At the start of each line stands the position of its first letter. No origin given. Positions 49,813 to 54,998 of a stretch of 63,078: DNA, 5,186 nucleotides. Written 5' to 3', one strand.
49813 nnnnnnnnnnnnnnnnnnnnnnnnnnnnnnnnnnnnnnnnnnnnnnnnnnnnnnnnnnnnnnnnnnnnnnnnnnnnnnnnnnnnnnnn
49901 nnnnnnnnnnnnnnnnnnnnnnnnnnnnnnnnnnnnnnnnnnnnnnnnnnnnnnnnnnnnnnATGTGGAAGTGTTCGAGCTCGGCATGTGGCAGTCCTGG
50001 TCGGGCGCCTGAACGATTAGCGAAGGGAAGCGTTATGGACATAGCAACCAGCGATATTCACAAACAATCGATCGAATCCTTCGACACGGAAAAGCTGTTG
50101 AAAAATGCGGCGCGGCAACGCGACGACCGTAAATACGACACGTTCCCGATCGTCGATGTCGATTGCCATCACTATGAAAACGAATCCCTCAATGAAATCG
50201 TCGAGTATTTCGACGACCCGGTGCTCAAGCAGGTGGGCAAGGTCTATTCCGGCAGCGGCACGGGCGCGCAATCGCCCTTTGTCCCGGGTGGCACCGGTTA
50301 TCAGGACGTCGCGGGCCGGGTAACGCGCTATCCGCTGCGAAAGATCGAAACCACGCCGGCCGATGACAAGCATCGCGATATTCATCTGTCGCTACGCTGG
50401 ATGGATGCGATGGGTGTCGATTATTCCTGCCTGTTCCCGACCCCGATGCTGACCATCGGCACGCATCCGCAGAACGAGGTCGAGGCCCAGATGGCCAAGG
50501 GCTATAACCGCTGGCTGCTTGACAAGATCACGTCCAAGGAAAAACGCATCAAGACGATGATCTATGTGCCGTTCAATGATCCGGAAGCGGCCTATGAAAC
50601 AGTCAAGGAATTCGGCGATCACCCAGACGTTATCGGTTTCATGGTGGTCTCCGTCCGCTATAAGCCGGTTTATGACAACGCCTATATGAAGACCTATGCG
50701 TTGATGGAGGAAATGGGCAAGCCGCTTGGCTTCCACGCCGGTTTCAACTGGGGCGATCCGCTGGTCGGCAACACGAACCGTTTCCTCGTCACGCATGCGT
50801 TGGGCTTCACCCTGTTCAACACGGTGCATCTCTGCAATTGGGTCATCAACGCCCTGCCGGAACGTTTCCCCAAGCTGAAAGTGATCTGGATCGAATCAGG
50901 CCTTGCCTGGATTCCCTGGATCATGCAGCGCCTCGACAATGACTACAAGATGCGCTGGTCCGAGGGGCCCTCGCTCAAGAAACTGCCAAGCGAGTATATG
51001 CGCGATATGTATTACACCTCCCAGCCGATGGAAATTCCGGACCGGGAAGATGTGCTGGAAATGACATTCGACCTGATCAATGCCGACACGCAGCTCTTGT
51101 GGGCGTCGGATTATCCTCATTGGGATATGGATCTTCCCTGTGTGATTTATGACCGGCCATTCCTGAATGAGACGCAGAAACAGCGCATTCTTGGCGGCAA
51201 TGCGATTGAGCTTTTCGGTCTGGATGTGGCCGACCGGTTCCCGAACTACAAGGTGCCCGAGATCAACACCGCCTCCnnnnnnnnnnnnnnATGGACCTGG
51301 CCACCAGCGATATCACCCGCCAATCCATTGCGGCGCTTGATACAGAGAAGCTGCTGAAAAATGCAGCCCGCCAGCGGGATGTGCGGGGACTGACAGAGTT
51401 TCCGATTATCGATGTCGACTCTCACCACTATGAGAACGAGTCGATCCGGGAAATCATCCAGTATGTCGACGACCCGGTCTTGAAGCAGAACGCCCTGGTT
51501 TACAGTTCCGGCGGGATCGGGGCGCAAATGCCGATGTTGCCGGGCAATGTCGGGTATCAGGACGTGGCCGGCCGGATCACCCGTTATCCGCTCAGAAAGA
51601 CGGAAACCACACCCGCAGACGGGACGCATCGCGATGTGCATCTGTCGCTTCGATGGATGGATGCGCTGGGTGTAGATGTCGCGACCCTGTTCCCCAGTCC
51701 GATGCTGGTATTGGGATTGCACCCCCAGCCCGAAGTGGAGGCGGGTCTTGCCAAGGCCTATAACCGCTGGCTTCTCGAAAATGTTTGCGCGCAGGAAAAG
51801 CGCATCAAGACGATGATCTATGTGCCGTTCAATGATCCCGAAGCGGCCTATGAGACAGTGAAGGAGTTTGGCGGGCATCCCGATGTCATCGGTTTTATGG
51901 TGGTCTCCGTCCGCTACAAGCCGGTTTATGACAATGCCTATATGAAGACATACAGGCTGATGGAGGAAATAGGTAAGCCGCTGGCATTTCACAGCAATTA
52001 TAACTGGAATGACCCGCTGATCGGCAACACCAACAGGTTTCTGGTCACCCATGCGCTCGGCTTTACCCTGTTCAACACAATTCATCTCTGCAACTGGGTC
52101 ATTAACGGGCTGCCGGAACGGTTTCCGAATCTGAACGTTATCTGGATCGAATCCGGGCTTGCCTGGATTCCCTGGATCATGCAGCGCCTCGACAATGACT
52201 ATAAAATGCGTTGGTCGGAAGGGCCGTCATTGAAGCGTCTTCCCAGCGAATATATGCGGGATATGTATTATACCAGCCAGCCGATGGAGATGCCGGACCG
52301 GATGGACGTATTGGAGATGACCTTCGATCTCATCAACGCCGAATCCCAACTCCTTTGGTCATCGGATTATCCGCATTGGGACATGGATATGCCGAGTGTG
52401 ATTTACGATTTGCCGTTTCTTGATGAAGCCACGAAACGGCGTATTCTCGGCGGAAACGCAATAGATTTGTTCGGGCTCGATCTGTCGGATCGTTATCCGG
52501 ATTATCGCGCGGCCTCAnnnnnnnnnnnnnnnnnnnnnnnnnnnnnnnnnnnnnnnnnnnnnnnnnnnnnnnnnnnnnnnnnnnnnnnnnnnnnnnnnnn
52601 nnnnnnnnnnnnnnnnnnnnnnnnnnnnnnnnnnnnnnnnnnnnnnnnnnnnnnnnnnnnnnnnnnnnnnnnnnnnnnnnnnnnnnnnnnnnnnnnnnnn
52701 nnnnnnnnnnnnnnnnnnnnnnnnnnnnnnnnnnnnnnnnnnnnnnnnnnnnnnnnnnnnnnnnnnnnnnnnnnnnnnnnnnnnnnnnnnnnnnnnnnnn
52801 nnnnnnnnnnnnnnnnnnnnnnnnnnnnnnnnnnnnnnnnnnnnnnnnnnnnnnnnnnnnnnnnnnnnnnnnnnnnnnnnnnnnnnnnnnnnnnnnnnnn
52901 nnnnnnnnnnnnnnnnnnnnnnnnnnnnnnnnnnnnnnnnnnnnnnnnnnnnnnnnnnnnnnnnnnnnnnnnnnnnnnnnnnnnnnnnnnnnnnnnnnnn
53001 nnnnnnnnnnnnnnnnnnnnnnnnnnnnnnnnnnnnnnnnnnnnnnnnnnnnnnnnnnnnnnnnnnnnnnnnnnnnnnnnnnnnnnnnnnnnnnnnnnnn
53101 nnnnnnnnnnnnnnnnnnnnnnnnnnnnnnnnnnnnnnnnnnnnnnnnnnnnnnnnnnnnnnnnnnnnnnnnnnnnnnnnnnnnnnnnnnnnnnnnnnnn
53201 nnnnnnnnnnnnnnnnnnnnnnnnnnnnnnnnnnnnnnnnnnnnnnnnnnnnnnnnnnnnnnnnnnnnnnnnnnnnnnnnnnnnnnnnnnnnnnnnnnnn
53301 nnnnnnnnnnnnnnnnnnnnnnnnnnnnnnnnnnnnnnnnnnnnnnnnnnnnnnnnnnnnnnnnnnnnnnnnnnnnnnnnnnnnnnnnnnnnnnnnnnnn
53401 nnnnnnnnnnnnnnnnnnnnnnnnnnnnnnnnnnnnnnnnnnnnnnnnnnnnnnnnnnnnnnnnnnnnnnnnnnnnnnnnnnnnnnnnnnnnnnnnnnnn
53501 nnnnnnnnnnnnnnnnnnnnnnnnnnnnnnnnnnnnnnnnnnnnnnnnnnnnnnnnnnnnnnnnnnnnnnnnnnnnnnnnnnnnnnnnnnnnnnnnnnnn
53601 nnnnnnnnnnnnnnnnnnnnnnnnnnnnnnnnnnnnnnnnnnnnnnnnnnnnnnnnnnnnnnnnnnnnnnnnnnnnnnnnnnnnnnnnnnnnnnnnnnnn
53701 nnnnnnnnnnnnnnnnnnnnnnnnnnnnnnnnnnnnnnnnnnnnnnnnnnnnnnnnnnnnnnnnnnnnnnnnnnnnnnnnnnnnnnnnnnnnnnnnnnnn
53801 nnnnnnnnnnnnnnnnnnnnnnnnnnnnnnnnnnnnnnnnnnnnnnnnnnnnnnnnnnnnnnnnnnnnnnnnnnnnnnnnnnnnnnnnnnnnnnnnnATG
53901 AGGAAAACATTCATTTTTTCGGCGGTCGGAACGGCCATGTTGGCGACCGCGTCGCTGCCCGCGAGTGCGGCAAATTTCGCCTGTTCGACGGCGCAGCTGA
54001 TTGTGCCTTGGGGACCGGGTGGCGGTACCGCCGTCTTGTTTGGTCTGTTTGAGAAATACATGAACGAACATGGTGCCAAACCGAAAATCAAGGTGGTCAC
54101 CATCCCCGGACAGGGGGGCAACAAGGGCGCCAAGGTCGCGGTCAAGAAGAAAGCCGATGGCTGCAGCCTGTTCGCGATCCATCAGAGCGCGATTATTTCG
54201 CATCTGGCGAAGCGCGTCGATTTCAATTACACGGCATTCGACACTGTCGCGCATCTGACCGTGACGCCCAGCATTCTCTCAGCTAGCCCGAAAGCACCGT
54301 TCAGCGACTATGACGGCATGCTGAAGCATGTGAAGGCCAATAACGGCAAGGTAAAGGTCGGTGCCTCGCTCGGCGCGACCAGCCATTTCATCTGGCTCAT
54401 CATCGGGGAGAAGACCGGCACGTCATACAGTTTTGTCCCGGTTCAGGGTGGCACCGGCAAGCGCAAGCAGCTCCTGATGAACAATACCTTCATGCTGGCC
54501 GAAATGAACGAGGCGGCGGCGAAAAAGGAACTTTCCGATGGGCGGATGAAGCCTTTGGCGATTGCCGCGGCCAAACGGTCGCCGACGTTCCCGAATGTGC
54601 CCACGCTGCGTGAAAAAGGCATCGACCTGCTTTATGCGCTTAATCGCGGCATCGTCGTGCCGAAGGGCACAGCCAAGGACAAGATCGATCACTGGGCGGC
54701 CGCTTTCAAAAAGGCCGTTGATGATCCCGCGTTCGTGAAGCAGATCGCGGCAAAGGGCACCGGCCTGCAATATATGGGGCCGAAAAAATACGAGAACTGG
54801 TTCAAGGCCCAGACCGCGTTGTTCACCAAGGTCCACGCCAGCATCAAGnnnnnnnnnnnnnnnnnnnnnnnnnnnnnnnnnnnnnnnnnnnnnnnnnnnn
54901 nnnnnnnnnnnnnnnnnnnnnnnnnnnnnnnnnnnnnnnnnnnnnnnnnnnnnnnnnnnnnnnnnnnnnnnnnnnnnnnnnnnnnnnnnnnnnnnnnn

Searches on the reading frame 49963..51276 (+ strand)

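Call 41: search_protein_families(library=pfam, proteins=[window:49963-51276:+], max_evalue=0.00001)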
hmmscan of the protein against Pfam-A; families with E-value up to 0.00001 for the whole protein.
window:49963-51276:+ (438 aa): 1 family
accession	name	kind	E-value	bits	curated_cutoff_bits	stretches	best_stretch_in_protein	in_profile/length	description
PF04909.20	Amidohydro_2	-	1.4e-23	84.6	26.4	1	133-420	14-289/289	Amidohydrolase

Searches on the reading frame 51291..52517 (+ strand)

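Call 41: search_protein_families(library=pfam, proteins=[window:51291-52517:+], max_evalue=0.00001)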
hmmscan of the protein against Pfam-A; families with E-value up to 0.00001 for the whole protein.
window:51291-52517:+ (409 aa): 1 family
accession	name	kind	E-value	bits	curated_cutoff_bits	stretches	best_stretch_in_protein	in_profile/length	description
PF04909.20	Amidohydro_2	-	5.1e-25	89.3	26.4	1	121-396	26-289/289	Amidohydrolase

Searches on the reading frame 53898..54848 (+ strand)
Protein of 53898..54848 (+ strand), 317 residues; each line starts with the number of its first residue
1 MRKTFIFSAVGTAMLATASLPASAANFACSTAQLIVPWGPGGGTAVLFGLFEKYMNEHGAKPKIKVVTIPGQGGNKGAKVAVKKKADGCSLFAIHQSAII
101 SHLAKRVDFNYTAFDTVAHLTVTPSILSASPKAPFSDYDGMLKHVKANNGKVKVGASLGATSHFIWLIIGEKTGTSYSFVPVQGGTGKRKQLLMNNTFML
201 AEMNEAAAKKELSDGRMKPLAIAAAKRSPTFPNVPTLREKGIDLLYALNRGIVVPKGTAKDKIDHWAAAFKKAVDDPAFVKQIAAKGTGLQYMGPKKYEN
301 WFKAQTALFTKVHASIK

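Call 41: search_protein_families(library=pfam, proteins=[window:53898-54848:+], max_evalue=0.00001)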
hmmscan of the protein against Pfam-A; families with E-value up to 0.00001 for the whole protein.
window:53898-54848:+ (317 aa): 1 family
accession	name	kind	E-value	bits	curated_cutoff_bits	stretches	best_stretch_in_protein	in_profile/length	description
PF03401.19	TctC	-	4.2e-23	82.7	27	1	70-301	23-257/274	Tripartite tricarboxylate transporter family receptor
